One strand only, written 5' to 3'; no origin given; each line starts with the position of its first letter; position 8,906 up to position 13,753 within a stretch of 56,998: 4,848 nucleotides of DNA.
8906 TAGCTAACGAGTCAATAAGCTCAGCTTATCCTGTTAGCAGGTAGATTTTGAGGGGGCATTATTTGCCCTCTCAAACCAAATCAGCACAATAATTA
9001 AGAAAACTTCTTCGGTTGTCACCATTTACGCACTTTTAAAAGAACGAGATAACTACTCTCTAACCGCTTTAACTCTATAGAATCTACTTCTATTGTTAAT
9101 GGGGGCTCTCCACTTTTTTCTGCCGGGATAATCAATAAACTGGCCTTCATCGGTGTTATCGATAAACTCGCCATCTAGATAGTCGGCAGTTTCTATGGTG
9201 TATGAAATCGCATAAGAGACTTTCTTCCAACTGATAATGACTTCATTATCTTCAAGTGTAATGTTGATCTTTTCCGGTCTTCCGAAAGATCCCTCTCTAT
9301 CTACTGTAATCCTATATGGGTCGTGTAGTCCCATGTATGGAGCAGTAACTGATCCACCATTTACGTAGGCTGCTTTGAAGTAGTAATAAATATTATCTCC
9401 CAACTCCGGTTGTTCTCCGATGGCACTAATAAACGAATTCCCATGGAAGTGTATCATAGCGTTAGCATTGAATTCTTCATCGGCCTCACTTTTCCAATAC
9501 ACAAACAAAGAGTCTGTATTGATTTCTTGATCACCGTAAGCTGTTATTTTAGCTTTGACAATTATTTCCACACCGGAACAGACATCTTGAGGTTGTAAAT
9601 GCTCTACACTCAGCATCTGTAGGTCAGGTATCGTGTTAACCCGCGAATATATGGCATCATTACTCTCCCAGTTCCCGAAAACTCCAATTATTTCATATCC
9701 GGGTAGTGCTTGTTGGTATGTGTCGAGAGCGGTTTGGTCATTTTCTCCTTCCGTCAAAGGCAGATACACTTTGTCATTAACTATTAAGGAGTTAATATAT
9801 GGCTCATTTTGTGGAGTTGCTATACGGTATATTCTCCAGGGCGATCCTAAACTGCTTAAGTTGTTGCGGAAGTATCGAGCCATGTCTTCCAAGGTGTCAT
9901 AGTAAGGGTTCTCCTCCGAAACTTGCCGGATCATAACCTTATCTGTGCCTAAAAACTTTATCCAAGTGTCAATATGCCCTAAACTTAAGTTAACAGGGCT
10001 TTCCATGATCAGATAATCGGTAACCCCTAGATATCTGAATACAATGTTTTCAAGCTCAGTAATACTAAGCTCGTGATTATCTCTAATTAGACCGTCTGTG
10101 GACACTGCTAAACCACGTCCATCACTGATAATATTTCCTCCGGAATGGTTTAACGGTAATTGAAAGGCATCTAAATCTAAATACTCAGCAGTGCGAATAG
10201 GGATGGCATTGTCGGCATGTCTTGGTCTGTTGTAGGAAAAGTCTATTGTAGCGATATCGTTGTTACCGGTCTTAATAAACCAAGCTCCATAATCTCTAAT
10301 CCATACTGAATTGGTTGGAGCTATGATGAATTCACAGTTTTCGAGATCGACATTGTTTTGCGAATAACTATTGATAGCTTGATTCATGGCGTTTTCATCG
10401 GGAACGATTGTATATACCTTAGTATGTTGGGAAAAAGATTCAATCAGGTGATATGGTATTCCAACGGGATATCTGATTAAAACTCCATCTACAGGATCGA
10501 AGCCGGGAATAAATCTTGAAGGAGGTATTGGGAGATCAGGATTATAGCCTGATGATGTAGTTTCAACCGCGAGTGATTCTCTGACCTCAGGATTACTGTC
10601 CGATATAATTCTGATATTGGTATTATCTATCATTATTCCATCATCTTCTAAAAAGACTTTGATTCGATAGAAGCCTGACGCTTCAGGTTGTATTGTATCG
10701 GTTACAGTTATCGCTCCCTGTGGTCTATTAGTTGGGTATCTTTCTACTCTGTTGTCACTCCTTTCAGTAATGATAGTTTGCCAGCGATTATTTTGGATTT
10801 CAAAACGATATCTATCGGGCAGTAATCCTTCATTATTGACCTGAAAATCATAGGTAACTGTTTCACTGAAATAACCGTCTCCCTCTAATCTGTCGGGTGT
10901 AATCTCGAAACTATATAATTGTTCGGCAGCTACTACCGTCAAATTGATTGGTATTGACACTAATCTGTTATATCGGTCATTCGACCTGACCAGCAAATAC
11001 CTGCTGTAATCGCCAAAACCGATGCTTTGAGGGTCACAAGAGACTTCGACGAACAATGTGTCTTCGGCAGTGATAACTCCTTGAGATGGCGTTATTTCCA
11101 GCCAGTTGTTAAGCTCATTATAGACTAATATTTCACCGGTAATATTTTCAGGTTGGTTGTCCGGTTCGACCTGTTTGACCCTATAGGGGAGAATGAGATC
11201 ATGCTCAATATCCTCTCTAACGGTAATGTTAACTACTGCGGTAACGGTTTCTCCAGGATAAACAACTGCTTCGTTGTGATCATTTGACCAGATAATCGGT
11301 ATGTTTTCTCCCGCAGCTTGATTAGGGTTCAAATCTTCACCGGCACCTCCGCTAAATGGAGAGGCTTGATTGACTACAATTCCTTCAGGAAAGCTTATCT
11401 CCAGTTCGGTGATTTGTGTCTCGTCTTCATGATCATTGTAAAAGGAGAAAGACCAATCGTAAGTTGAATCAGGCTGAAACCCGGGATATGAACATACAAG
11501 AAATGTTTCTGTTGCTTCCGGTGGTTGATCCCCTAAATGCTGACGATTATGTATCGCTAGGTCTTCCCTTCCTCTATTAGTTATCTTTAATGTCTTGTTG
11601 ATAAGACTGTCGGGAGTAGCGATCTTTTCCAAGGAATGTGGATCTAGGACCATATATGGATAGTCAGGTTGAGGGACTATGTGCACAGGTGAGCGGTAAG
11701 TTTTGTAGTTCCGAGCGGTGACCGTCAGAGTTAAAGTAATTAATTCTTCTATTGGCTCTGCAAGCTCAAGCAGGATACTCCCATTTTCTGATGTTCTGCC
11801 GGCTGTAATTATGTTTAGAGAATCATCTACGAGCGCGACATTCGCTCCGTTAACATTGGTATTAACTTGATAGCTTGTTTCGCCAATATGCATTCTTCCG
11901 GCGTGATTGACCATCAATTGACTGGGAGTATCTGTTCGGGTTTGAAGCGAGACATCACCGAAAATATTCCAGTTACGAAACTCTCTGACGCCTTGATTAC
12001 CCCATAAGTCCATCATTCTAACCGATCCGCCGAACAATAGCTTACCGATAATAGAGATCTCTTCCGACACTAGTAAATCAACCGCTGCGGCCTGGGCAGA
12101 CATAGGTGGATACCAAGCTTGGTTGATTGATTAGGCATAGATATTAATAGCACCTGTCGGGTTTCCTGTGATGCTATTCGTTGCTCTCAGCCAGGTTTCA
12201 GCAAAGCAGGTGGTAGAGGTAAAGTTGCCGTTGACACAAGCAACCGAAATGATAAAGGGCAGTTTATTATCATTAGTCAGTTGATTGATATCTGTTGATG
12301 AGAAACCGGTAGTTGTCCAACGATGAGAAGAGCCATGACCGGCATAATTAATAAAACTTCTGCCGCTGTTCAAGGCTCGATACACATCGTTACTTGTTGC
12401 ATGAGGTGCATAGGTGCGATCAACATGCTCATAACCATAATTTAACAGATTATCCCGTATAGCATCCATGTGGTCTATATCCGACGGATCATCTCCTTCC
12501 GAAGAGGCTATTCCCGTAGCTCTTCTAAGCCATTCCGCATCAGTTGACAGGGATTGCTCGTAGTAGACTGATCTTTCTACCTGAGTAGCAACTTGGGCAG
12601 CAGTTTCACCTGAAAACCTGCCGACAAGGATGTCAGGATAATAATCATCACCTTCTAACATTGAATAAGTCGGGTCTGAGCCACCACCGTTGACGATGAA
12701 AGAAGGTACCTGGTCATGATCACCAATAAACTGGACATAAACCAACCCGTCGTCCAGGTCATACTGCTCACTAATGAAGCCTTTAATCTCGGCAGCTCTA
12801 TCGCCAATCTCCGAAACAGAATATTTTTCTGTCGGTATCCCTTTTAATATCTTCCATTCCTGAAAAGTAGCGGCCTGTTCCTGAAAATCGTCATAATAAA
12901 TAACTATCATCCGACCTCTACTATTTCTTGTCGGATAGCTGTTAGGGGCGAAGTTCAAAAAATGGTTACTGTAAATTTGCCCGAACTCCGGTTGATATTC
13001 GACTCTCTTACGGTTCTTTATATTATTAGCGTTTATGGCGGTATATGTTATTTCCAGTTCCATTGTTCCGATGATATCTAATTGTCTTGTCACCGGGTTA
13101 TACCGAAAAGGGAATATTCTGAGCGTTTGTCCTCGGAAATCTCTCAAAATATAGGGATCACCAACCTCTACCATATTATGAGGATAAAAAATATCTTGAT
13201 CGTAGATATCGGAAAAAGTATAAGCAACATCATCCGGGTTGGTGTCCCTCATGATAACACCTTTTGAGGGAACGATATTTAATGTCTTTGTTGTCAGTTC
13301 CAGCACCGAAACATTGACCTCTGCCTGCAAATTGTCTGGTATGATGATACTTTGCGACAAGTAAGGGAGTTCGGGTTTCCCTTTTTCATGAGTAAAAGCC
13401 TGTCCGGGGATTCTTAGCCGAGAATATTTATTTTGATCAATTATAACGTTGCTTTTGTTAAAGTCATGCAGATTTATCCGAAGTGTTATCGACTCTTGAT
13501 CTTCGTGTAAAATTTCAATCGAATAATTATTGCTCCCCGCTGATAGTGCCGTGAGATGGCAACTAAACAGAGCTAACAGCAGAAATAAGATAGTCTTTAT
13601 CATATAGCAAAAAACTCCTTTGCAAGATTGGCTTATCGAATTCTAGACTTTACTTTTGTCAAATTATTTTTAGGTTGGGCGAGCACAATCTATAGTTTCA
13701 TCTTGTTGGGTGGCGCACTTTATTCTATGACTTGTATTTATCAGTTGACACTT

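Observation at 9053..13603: Gingipain-type C25 peptidase fused in frame to a Porphyromonas-type arginine deiminase domain, interrupted by a single TAA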

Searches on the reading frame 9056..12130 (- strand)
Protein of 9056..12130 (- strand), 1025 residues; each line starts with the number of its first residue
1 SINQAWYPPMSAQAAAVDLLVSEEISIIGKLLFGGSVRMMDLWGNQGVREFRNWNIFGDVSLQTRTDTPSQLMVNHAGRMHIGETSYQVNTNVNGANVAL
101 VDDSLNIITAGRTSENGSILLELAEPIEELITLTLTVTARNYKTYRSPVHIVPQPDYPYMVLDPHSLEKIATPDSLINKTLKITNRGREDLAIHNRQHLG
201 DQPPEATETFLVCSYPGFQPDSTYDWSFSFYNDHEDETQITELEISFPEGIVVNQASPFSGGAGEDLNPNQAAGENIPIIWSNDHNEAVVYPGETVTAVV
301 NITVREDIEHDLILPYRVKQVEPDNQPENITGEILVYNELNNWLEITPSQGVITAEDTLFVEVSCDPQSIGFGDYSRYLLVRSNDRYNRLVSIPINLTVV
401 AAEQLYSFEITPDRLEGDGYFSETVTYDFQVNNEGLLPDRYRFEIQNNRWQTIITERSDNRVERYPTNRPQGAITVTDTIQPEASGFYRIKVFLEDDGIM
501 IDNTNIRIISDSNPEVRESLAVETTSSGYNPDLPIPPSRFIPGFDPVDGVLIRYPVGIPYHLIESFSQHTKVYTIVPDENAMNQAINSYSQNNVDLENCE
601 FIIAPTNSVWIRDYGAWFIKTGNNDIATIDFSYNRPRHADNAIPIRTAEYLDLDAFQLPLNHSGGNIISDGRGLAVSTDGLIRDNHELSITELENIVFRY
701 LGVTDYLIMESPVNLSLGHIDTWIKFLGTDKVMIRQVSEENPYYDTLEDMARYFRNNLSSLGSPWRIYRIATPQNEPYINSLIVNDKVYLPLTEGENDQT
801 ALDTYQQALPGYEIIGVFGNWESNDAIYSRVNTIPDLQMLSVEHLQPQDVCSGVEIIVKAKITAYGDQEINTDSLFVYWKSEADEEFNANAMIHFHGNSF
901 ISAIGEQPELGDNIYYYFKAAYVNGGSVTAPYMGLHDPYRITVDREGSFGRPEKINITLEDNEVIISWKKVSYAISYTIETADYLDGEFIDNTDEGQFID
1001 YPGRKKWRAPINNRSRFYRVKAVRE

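Call 3: search_protein_families(library=pfam, proteins=[window:9056-12103:-, window:9056-12130:-], max_evalue=0.01)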
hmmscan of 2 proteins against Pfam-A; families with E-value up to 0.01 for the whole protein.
window:9056-12103:- (1016 aa): 4 families
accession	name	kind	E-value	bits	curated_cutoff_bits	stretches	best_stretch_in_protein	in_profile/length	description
PF04371.20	PAD_porph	-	1.4e-32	113.7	25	1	553-808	38-301/321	Porphyromonas-type peptidyl-arginine deiminase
PF03785.20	Peptidase_C25_C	-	1.4e-10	41.3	25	1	60-137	1-75/79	Peptidase family C25, C terminal ig-like domain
PF19190.6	BACON_2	-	0.0047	17.3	25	0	333-374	42-83/94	Viral BACON domain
PF22544.2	HYDIN_VesB_CFA65-like_Ig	-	0.0087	16.7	25.5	0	332-380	46-91/100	HYDIN/CFA65/VesB-like, Ig-like domain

window:9056-12130:- (1025 aa): 4 families
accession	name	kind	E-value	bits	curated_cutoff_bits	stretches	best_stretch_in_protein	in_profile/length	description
PF04371.20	PAD_porph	-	1.4e-32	113.6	25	1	562-817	38-301/321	Porphyromonas-type peptidyl-arginine deiminase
PF03785.20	Peptidase_C25_C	-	1.4e-10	41.3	25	1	69-146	1-75/79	Peptidase family C25, C terminal ig-like domain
PF19190.6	BACON_2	-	0.0047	17.2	25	0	342-383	42-83/94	Viral BACON domain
PF22544.2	HYDIN_VesB_CFA65-like_Ig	-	0.0089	16.7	25.5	0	341-389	46-91/100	HYDIN/CFA65/VesB-like, Ig-like domain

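Call 25: search_protein_families(library=ncbifam, proteins=[window:9056-12130:-], max_evalue=0.01)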
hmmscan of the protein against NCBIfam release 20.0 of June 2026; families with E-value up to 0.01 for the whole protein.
window:9056-12130:- (1025 aa): 2 families
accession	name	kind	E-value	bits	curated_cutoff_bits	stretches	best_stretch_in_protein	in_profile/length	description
NF010070.0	PRK13551.1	subfamily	1.5e-18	66.8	483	2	562-774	50-272/365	agmatine deiminase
TIGR03380.1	agmatine_aguA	equivalog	8.1e-17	61.2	381.8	2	563-774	46-266/357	agmatine deiminase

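Call 30: find_related_loci(query=window:9056-12130:-, collection=metagenome_contigs, flank=6000)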
Query window:9056-12130:- (1025 aa) in metagenome_contigs; peptide patterns used: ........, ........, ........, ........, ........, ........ (x = any residue, [..] = any of these).
55 stretches matched a pattern, but none encodes a relative of the query by tblastn (E <= 1e-3).

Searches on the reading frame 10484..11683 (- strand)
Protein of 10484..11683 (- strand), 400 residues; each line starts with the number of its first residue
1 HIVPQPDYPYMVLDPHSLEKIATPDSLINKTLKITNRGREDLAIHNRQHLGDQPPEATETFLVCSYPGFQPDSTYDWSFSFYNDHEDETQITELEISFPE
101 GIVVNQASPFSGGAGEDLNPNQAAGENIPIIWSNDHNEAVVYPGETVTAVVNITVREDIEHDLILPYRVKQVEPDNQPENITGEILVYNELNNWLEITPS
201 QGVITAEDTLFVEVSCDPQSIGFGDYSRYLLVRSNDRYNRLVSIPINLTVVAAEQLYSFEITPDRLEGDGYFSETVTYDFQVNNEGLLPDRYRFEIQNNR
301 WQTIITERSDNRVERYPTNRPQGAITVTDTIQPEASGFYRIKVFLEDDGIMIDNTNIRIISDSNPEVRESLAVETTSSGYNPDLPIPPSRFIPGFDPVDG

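Call 60: search_protein_families(library=pfam, proteins=[window:10484-11683:-], max_evalue=5)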
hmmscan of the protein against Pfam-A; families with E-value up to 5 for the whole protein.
window:10484-11683:- (400 aa): 10 families
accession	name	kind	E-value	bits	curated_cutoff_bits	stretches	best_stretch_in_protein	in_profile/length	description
PF22544.2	HYDIN_VesB_CFA65-like_Ig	-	0.00069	20.3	25.5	1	192-240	46-91/100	HYDIN/CFA65/VesB-like, Ig-like domain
PF19190.6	BACON_2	-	0.001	19.4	25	1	193-234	42-83/94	Viral BACON domain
PF22076.2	Cep192_D6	-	0.0063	17.2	35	1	192-219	44-71/101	Cep192 domain 6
PF00028.23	Cadherin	-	0.013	16.3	28.8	0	166-215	15-64/93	Cadherin domain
PF23755.1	Ig-like_IP5PC_F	-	0.038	14.2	27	1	192-215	62-85/137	IP5P C-F Ig-like domain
PF21310.3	OCRL-like_ASH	-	0.042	14.4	27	0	192-215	46-69/109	Inositol polyphosphate 5-phosphatase OCRL-like, ASH domain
PF24798.1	Ig-CFAP74_4th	-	0.045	14.4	28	0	268-294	9-35/95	CFAP74 forth Ig-like domain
PF24318.1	DUF7490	-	0.056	13.5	27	1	317-359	60-102/106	Domain of unknown function (DUF7490)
PF24778.1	Ig-CFAP74_3rd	-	0.089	13.2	27.6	1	187-252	39-99/113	CFAP74 third Ig-like domain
PF17973.7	bMG10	-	0.14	12.8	26.2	1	297-341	75-119/131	Bacterial Alpha-2-macroglobulin MG10 domain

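Call 70: predict_structure(alignment_id=A3)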
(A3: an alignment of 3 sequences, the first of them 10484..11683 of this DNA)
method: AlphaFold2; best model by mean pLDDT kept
length: 400 residues; sequences in the alignment: 3
mean_pLDDT: 38.1   pTM: 0.35
mean pLDDT of the five models: 38.1, 38.1, 35.5, 34.4, 33.2
residues with pLDDT >= 90: 0; 70-90: 41; 50-70: 64; < 50: 295
segments of 3 or more residues with pLDDT < 50: 1-10, 14-68, 173-400
pLDDT, mean of each block of 10 residues (from residue 1): 35 42 24 26 25 27 35 65 56 71 79 75 73 67 65 68 57 36 24 23 25 27 27 26 28 25 25 26 30 30 27 34 33 30 31 26 23 23 27 27
secondary structure, 60 per line:
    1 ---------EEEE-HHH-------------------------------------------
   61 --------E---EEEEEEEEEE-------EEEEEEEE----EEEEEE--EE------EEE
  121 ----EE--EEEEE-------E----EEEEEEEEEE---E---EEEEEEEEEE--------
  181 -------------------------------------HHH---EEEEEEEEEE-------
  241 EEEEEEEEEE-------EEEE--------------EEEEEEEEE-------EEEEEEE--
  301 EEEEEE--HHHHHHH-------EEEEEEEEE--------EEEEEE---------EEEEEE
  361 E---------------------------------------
elements in order: E10-13 E73-82 E90-97 E102-107 E118-120 E129-133 E146-155 E163-172 E224-233 E241-250 E258-261 E276-284 E292-298 E301-306 H309-315 E323-331 E340-345 E355-361

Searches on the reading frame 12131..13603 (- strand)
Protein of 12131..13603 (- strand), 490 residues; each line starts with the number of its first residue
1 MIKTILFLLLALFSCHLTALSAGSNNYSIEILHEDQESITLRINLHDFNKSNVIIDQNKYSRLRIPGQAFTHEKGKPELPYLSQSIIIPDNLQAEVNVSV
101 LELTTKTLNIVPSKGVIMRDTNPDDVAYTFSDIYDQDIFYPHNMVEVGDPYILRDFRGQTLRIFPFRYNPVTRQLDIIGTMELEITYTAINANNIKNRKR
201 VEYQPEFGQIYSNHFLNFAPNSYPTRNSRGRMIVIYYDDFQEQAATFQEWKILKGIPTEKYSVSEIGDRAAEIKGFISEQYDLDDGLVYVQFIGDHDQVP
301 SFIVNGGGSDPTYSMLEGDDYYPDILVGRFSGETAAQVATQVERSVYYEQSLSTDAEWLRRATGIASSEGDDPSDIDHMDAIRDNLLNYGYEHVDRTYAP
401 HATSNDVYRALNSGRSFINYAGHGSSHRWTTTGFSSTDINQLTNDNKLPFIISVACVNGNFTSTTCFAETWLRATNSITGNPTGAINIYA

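Call 3: search_protein_families(library=pfam, proteins=[window:12134-13603:-], max_evalue=0.01)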
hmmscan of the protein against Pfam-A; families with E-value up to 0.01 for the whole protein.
window:12134-13603:- (490 aa): 2 families
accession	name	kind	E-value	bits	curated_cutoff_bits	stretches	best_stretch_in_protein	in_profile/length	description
PF01364.23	Peptidase_C25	-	1.2e-49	170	23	1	232-479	1-291/374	Peptidase family C25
PF08126.16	Propeptide_C25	-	2.2e-30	105.7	22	1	28-196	10-181/205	Propeptide_C25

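Call 12: find_encoding_contigs(protein=window:12131-13603:-, flank=6000, max_places=6)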
Protein window:12131-13603:- (490 aa): no gene with exactly this product is on record in the collection.

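Call 25: search_protein_families(library=ncbifam, proteins=[window:12134-13603:-], max_evalue=0.01)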
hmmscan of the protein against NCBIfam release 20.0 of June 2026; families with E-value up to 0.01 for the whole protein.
window:12134-13603:- (490 aa): 2 families
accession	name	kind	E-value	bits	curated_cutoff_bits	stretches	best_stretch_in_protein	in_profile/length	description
NF052324.1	PorU_rel_Nterm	equivalog_domain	1.6e-12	46.5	450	1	296-476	499-687/879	putative type IX secretion system sortase PorU2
NF033707.1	T9SS_sortase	equivalog_domain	5e-10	37.7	420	1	321-463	492-647/1095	type IX secretion system sortase PorU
